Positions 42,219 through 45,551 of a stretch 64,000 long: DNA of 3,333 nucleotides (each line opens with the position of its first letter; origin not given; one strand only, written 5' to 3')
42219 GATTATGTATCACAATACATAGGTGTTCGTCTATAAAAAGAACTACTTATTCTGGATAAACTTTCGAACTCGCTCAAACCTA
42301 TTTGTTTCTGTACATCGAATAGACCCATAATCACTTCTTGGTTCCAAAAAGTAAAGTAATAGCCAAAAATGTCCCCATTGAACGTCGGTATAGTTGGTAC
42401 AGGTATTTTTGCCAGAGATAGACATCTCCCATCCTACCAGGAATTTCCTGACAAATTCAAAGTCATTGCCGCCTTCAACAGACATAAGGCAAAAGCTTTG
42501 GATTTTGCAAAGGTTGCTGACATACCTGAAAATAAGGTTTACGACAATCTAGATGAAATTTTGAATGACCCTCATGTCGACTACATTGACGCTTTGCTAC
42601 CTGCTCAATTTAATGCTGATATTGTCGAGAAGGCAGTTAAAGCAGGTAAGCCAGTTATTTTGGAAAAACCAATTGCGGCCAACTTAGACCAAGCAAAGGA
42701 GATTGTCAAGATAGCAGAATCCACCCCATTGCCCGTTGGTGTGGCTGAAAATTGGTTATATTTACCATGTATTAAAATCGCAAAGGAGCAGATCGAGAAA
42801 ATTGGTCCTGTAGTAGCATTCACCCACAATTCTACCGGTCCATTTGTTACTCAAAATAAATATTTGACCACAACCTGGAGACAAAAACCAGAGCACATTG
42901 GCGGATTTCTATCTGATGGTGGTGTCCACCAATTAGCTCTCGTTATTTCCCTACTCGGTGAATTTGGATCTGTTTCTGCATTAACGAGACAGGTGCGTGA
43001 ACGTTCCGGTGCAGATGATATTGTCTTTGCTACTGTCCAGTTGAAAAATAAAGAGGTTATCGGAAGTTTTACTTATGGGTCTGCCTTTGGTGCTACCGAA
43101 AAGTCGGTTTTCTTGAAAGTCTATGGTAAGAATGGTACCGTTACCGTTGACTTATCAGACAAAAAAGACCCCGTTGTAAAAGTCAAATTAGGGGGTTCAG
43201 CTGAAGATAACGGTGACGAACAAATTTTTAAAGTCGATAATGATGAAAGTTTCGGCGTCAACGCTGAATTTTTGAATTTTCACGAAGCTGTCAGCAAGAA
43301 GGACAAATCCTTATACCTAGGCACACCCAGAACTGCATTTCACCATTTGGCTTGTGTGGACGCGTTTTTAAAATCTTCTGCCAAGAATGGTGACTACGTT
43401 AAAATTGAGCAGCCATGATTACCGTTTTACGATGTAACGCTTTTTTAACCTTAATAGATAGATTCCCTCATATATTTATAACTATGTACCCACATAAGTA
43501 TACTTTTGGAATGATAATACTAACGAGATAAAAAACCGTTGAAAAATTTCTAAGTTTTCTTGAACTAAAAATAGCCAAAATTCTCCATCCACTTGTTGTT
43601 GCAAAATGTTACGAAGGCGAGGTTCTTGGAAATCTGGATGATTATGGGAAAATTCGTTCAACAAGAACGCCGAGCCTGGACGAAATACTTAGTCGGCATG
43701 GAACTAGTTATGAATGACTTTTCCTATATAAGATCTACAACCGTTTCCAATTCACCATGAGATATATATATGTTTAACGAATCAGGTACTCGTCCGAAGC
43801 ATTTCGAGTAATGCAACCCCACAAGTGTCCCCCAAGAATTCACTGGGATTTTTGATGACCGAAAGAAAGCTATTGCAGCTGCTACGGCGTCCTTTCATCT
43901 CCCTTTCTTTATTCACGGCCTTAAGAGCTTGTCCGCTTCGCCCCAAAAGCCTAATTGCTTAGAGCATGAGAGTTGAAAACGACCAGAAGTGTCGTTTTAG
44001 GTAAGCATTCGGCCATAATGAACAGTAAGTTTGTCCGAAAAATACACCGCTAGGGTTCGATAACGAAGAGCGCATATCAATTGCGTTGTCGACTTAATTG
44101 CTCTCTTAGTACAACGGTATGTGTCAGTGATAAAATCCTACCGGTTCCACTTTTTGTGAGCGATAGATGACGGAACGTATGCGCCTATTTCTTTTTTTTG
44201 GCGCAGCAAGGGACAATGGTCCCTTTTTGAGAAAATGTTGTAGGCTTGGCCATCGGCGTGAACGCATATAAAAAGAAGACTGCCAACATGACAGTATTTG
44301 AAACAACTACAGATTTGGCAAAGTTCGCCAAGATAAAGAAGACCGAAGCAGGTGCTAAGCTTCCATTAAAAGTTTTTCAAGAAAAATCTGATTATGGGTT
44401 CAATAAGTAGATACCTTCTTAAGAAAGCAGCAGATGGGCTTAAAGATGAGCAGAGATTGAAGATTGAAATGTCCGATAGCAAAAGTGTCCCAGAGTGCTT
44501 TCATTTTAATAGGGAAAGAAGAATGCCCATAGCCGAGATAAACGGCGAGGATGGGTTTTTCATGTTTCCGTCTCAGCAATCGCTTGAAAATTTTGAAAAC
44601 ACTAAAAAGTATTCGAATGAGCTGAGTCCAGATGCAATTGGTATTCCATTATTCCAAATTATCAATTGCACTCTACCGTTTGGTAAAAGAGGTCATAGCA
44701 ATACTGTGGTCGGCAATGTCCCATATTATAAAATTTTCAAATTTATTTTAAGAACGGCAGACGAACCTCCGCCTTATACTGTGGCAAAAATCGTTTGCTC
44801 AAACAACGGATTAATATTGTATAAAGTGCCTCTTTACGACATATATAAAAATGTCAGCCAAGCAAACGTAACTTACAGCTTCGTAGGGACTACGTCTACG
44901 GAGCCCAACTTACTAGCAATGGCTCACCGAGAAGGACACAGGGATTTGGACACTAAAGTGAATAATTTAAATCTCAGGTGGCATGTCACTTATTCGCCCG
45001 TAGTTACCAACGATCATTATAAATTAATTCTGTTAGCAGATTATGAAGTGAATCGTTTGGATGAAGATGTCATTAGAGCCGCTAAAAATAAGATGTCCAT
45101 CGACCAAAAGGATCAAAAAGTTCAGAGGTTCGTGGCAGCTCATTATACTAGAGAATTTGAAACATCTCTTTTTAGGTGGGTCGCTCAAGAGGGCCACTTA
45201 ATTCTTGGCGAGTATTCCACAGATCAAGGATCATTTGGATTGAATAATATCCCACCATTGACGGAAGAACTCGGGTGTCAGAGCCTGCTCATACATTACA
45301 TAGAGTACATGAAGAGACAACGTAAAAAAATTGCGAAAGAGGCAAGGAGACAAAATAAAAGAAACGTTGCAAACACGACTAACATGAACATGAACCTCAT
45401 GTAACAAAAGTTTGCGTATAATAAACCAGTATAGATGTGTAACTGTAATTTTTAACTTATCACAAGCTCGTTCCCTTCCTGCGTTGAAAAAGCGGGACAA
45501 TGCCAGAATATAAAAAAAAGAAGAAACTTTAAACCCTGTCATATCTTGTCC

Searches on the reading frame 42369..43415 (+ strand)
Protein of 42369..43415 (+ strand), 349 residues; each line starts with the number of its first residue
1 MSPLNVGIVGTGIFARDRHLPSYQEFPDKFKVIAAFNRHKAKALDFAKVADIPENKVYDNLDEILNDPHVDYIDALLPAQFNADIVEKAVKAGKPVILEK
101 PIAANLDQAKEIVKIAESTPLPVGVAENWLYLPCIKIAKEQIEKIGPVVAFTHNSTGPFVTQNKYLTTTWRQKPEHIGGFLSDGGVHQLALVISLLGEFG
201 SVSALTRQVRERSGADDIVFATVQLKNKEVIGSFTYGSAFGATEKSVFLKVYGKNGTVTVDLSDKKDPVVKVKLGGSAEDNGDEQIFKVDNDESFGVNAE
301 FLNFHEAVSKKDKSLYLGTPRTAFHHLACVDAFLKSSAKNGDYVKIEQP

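Call 60: find_encoding_contigs(protein=window:42369-43415:+, flank=10000, max_places=10)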
Protein window:42369-43415:+ (349 aa): 24 contigs read that carry it; 7 places shown.
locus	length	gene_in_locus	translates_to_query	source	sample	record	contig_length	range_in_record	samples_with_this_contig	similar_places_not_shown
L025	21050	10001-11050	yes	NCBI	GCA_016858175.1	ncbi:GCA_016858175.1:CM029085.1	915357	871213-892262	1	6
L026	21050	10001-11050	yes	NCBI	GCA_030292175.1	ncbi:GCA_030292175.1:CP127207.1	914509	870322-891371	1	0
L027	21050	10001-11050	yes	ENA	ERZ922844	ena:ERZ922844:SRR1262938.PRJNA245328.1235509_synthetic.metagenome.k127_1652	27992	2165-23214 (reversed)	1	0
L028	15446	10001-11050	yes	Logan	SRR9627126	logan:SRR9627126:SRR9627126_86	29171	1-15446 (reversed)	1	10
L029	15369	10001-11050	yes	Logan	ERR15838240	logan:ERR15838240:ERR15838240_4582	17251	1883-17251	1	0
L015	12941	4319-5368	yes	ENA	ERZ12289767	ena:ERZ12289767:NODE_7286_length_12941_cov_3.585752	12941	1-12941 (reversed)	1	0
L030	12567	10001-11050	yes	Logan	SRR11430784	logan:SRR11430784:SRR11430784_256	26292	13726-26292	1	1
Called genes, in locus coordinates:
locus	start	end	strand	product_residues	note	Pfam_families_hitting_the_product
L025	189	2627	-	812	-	PF05470:eIF-3c_N, PF01399:PCI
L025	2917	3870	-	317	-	PF02598:Methyltrn_RNA_3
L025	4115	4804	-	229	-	PF04979:IPP-2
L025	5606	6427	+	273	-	-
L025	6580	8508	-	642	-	PF11815:DUF3336, PF01734:Patatin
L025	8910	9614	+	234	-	PF10584:Proteasome_A_N, PF00227:Proteasome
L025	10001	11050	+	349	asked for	PF01408:GFO_IDH_MocA, PF02894:GFO_IDH_MocA_C, PF22725:GFO_IDH_MocA_C3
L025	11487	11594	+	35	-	-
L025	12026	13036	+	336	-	-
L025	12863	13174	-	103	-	-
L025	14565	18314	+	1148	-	-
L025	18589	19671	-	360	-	PF08240:ADH_N, PF00107:ADH_zinc_N, PF13602:ADH_zinc_N_2 (faint)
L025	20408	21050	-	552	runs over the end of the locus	PF04120:Iron_permease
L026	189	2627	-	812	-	PF05470:eIF-3c_N, PF01399:PCI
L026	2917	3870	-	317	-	PF02598:Methyltrn_RNA_3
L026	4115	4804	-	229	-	PF04979:IPP-2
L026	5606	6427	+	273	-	-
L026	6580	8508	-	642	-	PF11815:DUF3336, PF01734:Patatin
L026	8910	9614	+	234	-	PF10584:Proteasome_A_N, PF00227:Proteasome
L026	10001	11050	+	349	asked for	PF01408:GFO_IDH_MocA, PF02894:GFO_IDH_MocA_C, PF22725:GFO_IDH_MocA_C3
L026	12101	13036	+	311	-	-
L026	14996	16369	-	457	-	-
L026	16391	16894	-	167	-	-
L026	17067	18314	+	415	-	-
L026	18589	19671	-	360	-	PF08240:ADH_N, PF00107:ADH_zinc_N, PF13602:ADH_zinc_N_2 (faint)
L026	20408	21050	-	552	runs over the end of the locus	PF04120:Iron_permease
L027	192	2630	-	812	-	PF05470:eIF-3c_N, PF01399:PCI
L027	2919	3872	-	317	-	PF02598:Methyltrn_RNA_3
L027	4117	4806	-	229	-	PF04979:IPP-2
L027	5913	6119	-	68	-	-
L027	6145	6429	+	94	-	-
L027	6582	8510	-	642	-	PF11815:DUF3336, PF01734:Patatin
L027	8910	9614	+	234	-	PF10584:Proteasome_A_N, PF00227:Proteasome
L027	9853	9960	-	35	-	-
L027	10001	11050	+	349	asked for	PF01408:GFO_IDH_MocA, PF02894:GFO_IDH_MocA_C, PF22725:GFO_IDH_MocA_C3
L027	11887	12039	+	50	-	-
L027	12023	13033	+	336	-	-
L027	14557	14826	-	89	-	-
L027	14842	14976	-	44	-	-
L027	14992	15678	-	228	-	-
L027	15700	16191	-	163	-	-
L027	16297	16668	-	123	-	-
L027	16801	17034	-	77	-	-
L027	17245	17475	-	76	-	-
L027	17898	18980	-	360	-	PF08240:ADH_N, PF00107:ADH_zinc_N, PF13602:ADH_zinc_N_2 (faint)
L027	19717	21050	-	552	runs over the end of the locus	PF04120:Iron_permease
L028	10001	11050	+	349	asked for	PF01408:GFO_IDH_MocA, PF02894:GFO_IDH_MocA_C, PF22725:GFO_IDH_MocA_C3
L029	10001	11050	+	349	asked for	PF01408:GFO_IDH_MocA, PF02894:GFO_IDH_MocA_C, PF22725:GFO_IDH_MocA_C3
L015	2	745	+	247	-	?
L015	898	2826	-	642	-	PF11815:DUF3336, PF01734:Patatin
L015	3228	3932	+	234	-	PF10584:Proteasome_A_N, PF00227:Proteasome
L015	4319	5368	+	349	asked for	PF01408:GFO_IDH_MocA, PF02894:GFO_IDH_MocA_C, PF22725:GFO_IDH_MocA_C3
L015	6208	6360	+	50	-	-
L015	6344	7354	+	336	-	-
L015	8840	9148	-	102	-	-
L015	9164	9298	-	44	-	-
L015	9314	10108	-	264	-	-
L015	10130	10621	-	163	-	-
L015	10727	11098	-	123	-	-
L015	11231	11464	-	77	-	-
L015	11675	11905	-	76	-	-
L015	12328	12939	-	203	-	?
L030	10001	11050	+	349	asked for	PF01408:GFO_IDH_MocA, PF02894:GFO_IDH_MocA_C, PF22725:GFO_IDH_MocA_C3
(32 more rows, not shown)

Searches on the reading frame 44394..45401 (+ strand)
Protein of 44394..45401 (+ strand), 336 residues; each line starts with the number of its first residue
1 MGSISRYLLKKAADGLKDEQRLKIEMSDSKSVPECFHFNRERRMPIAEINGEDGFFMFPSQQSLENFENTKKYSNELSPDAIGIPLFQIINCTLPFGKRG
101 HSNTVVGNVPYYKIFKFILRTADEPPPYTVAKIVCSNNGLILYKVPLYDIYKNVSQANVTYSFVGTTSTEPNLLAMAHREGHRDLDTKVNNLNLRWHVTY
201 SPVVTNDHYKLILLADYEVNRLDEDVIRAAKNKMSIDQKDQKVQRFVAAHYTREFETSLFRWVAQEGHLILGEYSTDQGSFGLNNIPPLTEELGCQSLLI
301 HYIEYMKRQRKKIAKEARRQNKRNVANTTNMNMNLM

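Call 27: find_encoding_contigs(protein=window:44394-45401:+, flank=10000, max_places=10)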
Protein window:44394-45401:+ (336 aa): 24 contigs read that carry it; 5 places shown.
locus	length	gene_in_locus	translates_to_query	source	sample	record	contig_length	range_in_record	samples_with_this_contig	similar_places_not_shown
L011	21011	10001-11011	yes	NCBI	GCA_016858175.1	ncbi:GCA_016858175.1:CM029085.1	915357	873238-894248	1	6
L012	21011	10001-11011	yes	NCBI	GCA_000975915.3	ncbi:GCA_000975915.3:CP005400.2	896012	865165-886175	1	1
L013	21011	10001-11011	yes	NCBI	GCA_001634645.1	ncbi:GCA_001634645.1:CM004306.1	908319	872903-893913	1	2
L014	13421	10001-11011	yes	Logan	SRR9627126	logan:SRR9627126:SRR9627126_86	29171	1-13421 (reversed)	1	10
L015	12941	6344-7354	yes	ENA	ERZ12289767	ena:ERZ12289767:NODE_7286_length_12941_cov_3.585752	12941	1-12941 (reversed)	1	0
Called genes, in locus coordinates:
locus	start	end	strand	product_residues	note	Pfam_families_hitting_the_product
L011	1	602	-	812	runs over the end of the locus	PF05470:eIF-3c_N, PF01399:PCI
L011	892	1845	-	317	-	PF02598:Methyltrn_RNA_3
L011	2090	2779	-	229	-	PF04979:IPP-2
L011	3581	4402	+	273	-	-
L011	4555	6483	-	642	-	PF11815:DUF3336, PF01734:Patatin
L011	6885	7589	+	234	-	PF10584:Proteasome_A_N, PF00227:Proteasome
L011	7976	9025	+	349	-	PF01408:GFO_IDH_MocA, PF02894:GFO_IDH_MocA_C, PF22725:GFO_IDH_MocA_C3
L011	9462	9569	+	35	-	-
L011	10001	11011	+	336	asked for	-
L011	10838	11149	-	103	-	-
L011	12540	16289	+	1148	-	-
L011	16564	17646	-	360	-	PF08240:ADH_N, PF00107:ADH_zinc_N, PF13602:ADH_zinc_N_2 (faint)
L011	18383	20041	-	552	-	PF04120:Iron_permease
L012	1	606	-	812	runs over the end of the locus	PF05470:eIF-3c_N, PF01399:PCI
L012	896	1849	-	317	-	PF02598:Methyltrn_RNA_3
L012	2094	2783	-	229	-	PF04979:IPP-2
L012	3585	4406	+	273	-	-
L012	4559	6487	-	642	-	PF11815:DUF3336, PF01734:Patatin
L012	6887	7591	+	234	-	PF10584:Proteasome_A_N, PF00227:Proteasome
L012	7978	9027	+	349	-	PF01408:GFO_IDH_MocA, PF02894:GFO_IDH_MocA_C, PF22725:GFO_IDH_MocA_C3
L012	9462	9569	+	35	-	-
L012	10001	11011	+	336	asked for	-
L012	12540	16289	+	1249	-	-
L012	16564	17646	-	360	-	PF08240:ADH_N, PF00107:ADH_zinc_N, PF13602:ADH_zinc_N_2 (faint)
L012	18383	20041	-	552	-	PF04120:Iron_permease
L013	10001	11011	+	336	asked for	-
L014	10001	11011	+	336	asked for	-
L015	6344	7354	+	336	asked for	-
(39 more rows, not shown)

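Call 28: find_homologous_proteins(query=window:44394-45401:+, max_evalue=1e-10)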
Query window:44394-45401:+ (336 aa): 5 proteins with E <= 1e-10 among 758 candidates.
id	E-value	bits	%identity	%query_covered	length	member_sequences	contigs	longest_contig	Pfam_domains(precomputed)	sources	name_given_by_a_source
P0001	3.7e-225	764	99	100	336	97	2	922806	-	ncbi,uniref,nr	ncbi:Dia1p [Saccharomyces cerevisiae PE-2]|uniref:Dia1p n=1 Tax=Saccharomyces cerevisiae (strain JAY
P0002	4.0e-190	649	84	100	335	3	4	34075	-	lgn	-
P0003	2.4e-175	600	77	100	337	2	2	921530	-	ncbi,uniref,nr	ncbi:Dia1p SKDI_13G4470 [Saccharomyces kudriavzevii IFO 1802]|uniref:Uncharacterized protein n=2 Tax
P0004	2.8e-133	462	66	91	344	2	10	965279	-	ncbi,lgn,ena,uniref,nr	ncbi:hypothetical protein N7582_004618 [Saccharomyces uvarum]|uniref:Uncharacterized protein n=1 Tax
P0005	1.3e-121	424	60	96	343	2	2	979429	-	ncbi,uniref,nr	ncbi:hypothetical protein SEUBUCD646_0M04550 [Saccharomyces eubayanus]|uniref:Uncharacterized protei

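Call 29: find_encoding_contigs(protein=P0002, flank=10000, max_places=4)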
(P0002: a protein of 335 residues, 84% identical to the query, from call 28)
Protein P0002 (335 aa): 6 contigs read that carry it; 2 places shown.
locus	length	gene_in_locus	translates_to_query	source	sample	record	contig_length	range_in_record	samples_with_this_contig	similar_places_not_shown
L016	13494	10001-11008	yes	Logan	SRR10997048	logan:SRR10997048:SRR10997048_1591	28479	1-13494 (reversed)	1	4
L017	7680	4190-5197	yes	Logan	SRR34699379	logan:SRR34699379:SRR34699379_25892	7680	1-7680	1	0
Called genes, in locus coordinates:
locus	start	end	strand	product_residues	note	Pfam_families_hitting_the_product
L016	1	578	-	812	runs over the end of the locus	PF05470:eIF-3c_N, PF01399:PCI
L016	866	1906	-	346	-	PF02598:Methyltrn_RNA_3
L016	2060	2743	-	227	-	PF04979:IPP-2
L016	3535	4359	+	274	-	-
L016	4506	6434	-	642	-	PF11815:DUF3336, PF01734:Patatin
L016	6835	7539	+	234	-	PF10584:Proteasome_A_N, PF00227:Proteasome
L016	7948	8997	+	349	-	PF01408:GFO_IDH_MocA, PF02894:GFO_IDH_MocA_C, PF22725:GFO_IDH_MocA_C3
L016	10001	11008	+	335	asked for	-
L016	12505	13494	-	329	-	?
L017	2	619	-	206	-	?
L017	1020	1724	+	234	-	PF10584:Proteasome_A_N, PF00227:Proteasome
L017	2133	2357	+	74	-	PF01408:GFO_IDH_MocA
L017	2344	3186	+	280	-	PF01408:GFO_IDH_MocA, PF02894:GFO_IDH_MocA_C, PF22725:GFO_IDH_MocA_C3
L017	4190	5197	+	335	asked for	-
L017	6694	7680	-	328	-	?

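Call 30: find_encoding_contigs(protein=P0003, flank=10000, max_places=3)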
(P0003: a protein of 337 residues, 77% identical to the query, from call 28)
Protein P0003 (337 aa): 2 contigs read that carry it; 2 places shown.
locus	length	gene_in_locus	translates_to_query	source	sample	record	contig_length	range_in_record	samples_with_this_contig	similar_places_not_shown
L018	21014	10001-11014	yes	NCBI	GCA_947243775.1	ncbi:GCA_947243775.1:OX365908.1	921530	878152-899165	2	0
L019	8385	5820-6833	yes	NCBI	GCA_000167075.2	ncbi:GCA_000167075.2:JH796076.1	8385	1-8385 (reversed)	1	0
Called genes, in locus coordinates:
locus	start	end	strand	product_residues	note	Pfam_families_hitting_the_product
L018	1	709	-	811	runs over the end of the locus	PF05470:eIF-3c_N, PF01399:PCI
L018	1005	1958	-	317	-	PF02598:Methyltrn_RNA_3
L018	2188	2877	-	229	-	PF04979:IPP-2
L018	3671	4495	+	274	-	-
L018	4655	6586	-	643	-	PF11815:DUF3336, PF01734:Patatin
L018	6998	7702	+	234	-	PF10584:Proteasome_A_N, PF00227:Proteasome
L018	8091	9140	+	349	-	PF01408:GFO_IDH_MocA, PF02894:GFO_IDH_MocA_C, PF22725:GFO_IDH_MocA_C3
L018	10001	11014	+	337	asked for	-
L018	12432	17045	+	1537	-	-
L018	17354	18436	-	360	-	PF08240:ADH_N, PF02826:2-Hacid_dh_C (weak), PF00107:ADH_zinc_N, PF13602:ADH_zinc_N_2 (weak)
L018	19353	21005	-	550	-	PF04120:Iron_permease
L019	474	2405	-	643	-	PF11815:DUF3336, PF01734:Patatin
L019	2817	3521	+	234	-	PF10584:Proteasome_A_N, PF00227:Proteasome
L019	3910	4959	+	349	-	PF01408:GFO_IDH_MocA, PF02894:GFO_IDH_MocA_C, PF22725:GFO_IDH_MocA_C3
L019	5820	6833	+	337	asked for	-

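Call 31: find_encoding_contigs(protein=P0004, flank=10000, max_places=4)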
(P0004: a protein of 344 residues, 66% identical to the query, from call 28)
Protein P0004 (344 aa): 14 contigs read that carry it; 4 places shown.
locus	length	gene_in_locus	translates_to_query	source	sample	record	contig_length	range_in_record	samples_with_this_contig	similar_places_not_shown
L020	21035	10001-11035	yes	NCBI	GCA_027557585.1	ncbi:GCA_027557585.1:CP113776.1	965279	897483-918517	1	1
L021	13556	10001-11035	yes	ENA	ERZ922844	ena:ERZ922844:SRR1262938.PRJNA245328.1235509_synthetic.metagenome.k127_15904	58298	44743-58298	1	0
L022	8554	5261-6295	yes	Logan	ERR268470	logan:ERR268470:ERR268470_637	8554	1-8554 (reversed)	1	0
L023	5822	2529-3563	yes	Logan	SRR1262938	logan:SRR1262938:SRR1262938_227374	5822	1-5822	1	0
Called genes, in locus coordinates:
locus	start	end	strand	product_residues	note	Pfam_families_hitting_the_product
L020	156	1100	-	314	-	PF02598:Methyltrn_RNA_3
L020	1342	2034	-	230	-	PF04979:IPP-2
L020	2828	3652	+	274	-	-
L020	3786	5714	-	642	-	PF11815:DUF3336, PF01734:Patatin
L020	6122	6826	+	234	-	PF10584:Proteasome_A_N, PF00227:Proteasome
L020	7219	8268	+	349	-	PF01408:GFO_IDH_MocA, PF02894:GFO_IDH_MocA_C, PF22725:GFO_IDH_MocA_C3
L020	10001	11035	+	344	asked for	-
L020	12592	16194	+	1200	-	-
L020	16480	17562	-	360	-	PF08240:ADH_N, PF02826:2-Hacid_dh_C (weak), PF00107:ADH_zinc_N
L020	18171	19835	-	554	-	PF04120:Iron_permease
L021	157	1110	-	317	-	PF02598:Methyltrn_RNA_3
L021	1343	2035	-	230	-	PF04979:IPP-2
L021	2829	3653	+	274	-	-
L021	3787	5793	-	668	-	PF11815:DUF3336, PF01734:Patatin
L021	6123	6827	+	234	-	PF10584:Proteasome_A_N, PF00227:Proteasome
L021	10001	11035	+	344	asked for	-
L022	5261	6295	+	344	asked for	-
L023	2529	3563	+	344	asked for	-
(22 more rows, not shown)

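Call 32: find_encoding_contigs(protein=P0005, flank=10000, max_places=3)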
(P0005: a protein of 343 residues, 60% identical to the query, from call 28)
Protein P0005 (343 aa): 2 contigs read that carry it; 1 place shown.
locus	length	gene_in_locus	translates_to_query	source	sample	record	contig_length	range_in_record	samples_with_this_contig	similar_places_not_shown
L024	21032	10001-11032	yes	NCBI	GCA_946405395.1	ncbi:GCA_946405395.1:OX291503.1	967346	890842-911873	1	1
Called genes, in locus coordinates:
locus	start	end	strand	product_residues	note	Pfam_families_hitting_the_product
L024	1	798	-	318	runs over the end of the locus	PF02598:Methyltrn_RNA_3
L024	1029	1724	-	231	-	PF04979:IPP-2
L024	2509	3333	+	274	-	-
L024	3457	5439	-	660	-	PF11815:DUF3336, PF01734:Patatin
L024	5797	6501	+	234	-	PF10584:Proteasome_A_N, PF00227:Proteasome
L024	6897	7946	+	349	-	PF01408:GFO_IDH_MocA, PF02894:GFO_IDH_MocA_C, PF22725:GFO_IDH_MocA_C3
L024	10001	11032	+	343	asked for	-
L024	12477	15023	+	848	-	-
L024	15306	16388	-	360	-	PF08240:ADH_N, PF02826:2-Hacid_dh_C (weak), PF00107:ADH_zinc_N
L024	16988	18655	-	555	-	PF04120:Iron_permease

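Call 48: list_cluster_members(proteins=[L012:12540-16286:+, L001:11361-14852:-, L003:11361-14996:-, L004:11361-14816:-, L006:11361-14789:-, L008:11362-14601:-, L010:11350-14589:-])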
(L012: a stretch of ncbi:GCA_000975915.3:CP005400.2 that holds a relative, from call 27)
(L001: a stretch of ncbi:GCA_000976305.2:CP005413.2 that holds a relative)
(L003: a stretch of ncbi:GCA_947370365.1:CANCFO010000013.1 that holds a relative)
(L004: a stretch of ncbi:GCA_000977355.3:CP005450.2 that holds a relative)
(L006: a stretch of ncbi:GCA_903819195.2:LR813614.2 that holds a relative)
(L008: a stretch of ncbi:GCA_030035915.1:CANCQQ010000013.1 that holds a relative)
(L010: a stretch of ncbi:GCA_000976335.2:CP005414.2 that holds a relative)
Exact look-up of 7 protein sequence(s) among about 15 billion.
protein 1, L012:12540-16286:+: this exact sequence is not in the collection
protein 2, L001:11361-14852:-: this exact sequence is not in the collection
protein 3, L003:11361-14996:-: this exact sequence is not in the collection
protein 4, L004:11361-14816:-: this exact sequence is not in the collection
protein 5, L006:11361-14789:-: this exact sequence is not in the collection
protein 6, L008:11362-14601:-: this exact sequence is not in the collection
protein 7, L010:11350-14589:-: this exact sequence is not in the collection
